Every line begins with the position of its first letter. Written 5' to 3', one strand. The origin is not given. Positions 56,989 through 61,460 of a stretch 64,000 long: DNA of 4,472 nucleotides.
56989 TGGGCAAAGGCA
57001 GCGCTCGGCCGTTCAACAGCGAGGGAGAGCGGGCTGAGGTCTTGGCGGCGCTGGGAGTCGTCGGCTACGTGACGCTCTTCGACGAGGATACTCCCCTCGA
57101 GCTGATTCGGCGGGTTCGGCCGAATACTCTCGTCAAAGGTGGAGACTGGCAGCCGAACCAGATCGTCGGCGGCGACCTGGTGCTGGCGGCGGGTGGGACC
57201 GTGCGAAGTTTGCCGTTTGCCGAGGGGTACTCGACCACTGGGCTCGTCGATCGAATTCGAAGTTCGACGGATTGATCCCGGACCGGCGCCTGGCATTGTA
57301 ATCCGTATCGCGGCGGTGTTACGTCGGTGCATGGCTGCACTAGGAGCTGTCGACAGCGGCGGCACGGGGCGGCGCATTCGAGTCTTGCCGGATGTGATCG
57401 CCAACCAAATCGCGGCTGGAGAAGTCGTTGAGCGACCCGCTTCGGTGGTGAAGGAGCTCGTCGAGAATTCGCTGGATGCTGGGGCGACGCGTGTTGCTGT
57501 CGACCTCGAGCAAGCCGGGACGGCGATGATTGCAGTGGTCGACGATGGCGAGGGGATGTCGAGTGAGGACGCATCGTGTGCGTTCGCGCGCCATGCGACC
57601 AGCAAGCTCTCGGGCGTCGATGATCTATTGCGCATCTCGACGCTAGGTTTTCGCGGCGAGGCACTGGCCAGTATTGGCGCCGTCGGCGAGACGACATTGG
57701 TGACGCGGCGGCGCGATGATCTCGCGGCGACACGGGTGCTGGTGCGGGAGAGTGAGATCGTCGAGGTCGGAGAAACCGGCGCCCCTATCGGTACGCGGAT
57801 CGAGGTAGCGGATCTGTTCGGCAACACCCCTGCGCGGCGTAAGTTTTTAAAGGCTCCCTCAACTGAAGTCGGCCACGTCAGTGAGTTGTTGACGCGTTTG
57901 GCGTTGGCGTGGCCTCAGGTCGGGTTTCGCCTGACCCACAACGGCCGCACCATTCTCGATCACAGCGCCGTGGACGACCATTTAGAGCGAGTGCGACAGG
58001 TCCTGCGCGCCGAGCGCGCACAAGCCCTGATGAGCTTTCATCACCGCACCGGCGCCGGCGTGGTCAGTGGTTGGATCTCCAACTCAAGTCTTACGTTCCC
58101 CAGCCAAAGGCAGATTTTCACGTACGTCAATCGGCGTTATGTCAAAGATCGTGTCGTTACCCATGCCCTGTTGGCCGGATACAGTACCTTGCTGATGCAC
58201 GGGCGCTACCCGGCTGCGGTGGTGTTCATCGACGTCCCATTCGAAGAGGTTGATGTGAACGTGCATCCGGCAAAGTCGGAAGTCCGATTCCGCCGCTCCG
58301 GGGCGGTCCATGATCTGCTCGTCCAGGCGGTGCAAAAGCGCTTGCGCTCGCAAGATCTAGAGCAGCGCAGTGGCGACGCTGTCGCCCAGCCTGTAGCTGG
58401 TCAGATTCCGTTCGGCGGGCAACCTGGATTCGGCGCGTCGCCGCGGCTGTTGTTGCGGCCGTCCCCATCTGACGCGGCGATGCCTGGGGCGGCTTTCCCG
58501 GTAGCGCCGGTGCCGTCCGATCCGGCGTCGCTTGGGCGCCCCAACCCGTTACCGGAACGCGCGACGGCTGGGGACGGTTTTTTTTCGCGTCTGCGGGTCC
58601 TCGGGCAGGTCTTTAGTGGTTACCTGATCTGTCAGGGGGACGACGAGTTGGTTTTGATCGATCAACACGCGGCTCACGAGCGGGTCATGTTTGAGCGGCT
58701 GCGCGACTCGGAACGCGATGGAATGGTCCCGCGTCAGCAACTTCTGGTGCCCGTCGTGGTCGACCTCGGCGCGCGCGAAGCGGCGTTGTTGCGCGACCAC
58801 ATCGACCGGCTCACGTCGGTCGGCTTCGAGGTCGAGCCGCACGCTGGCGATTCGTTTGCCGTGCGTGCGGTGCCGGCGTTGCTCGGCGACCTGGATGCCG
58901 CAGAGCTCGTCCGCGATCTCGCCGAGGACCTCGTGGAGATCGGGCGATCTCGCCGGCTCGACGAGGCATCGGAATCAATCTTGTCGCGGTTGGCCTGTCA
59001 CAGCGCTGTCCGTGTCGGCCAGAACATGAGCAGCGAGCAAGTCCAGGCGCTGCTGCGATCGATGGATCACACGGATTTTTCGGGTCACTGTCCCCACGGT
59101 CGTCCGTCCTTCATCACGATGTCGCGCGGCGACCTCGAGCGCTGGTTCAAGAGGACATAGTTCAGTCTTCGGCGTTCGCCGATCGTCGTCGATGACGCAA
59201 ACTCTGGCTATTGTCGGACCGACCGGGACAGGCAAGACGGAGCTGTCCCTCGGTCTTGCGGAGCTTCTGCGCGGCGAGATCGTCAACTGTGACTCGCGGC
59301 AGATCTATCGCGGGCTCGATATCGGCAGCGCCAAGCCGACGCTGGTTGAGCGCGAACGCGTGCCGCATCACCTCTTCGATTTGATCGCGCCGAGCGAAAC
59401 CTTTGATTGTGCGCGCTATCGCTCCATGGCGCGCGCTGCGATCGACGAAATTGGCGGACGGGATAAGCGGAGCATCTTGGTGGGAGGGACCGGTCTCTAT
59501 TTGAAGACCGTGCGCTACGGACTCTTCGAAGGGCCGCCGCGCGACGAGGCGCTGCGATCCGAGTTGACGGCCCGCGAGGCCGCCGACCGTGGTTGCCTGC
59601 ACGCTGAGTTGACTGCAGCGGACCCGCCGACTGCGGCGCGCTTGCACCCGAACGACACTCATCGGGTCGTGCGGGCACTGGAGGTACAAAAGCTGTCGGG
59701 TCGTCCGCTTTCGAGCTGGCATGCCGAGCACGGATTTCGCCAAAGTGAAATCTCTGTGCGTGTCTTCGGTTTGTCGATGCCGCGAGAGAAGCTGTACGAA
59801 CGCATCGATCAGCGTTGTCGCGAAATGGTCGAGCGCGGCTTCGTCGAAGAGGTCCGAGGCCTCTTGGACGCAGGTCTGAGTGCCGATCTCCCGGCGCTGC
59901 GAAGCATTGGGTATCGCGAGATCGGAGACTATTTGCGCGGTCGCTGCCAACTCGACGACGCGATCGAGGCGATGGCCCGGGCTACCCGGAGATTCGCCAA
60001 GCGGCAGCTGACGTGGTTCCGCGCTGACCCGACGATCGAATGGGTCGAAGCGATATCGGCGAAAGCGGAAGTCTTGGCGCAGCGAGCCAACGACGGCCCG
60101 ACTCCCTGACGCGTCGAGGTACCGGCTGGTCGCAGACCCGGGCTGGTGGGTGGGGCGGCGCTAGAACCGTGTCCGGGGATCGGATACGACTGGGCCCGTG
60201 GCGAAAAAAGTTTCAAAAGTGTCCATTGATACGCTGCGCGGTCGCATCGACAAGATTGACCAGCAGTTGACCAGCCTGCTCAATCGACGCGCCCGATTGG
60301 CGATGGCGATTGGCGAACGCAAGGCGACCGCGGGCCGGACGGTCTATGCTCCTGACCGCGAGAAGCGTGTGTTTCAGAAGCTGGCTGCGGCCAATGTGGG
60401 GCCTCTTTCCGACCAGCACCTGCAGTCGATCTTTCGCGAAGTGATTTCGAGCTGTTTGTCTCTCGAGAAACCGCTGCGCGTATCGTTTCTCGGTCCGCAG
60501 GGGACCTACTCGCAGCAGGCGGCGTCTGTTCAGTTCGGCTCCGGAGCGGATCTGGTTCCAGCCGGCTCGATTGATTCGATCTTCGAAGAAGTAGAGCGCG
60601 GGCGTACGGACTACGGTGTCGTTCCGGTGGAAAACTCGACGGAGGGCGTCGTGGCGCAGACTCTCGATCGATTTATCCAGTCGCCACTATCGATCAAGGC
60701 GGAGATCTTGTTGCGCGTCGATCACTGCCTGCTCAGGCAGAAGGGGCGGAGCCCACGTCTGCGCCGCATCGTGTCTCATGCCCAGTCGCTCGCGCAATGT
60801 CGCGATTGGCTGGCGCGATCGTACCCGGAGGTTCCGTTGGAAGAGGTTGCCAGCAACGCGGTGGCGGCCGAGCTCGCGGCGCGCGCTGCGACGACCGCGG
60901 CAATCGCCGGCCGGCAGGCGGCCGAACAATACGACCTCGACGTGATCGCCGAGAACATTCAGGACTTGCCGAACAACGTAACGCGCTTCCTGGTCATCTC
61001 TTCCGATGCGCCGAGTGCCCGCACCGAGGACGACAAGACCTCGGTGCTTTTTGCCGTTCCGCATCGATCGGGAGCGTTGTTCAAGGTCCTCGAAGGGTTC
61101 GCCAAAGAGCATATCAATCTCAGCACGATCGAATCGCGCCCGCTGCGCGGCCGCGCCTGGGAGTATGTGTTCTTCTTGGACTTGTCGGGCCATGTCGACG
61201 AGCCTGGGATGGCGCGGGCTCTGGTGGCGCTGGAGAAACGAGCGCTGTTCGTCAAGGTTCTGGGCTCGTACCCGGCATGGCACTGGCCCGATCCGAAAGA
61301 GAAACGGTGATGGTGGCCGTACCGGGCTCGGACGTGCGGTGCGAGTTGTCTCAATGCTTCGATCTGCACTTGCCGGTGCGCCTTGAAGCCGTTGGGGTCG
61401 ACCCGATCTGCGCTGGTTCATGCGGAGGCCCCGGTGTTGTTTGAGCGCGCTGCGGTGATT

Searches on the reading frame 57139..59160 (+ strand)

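Call 10: search_protein_families(library=pfam, proteins=[window:57139-59160:+], max_evalue=0.00001)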
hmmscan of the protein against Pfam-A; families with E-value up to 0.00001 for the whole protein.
window:57139-59160:+ (673 aa): 4 families
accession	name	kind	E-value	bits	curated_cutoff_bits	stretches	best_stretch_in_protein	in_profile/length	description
PF08676.16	MutL_C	-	3.3e-42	144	25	1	488-629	1-141/142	MutL C terminal dimerisation domain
PF01119.25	DNA_mis_repair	-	5.3e-33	113.6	26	1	286-402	2-118/119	DNA mismatch repair protein, C-terminal domain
PF13589.12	HATPase_c_3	-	7.1e-13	49.2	25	1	101-200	4-103/137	Histidine kinase-, DNA gyrase B-, and HSP90-like ATPase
PF02518.31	HATPase_c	-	2.6e-06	28.3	26.4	1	98-154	4-63/111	Histidine kinase-, DNA gyrase B-, and HSP90-like ATPase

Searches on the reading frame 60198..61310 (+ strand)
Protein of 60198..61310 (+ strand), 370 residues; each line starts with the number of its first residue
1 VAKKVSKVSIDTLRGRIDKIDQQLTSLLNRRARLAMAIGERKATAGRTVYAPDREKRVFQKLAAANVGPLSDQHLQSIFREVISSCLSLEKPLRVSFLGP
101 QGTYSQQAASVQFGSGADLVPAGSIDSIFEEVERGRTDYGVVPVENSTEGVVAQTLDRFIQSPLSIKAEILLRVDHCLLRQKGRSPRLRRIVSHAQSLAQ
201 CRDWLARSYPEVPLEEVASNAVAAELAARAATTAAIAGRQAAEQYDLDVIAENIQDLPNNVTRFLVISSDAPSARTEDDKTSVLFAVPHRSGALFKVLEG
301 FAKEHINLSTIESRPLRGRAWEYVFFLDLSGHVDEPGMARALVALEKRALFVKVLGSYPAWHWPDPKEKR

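Call 70: search_protein_families(library=pfam, max_evalue=0.001, proteins=[window:60198-61310:+])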
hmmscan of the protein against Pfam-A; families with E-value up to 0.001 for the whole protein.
window:60198-61310:+ (370 aa): 3 families
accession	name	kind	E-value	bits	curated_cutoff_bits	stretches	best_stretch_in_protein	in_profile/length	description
PF00800.23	PDT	-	2.5e-61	207.1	25.2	1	95-270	1-179/181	Prephenate dehydratase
PF01817.26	CM_2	-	1.2e-21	77.2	27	1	13-91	1-80/80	Chorismate mutase type II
PF01842.31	ACT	-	2e-08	34.3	27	1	282-346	2-65/66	ACT domain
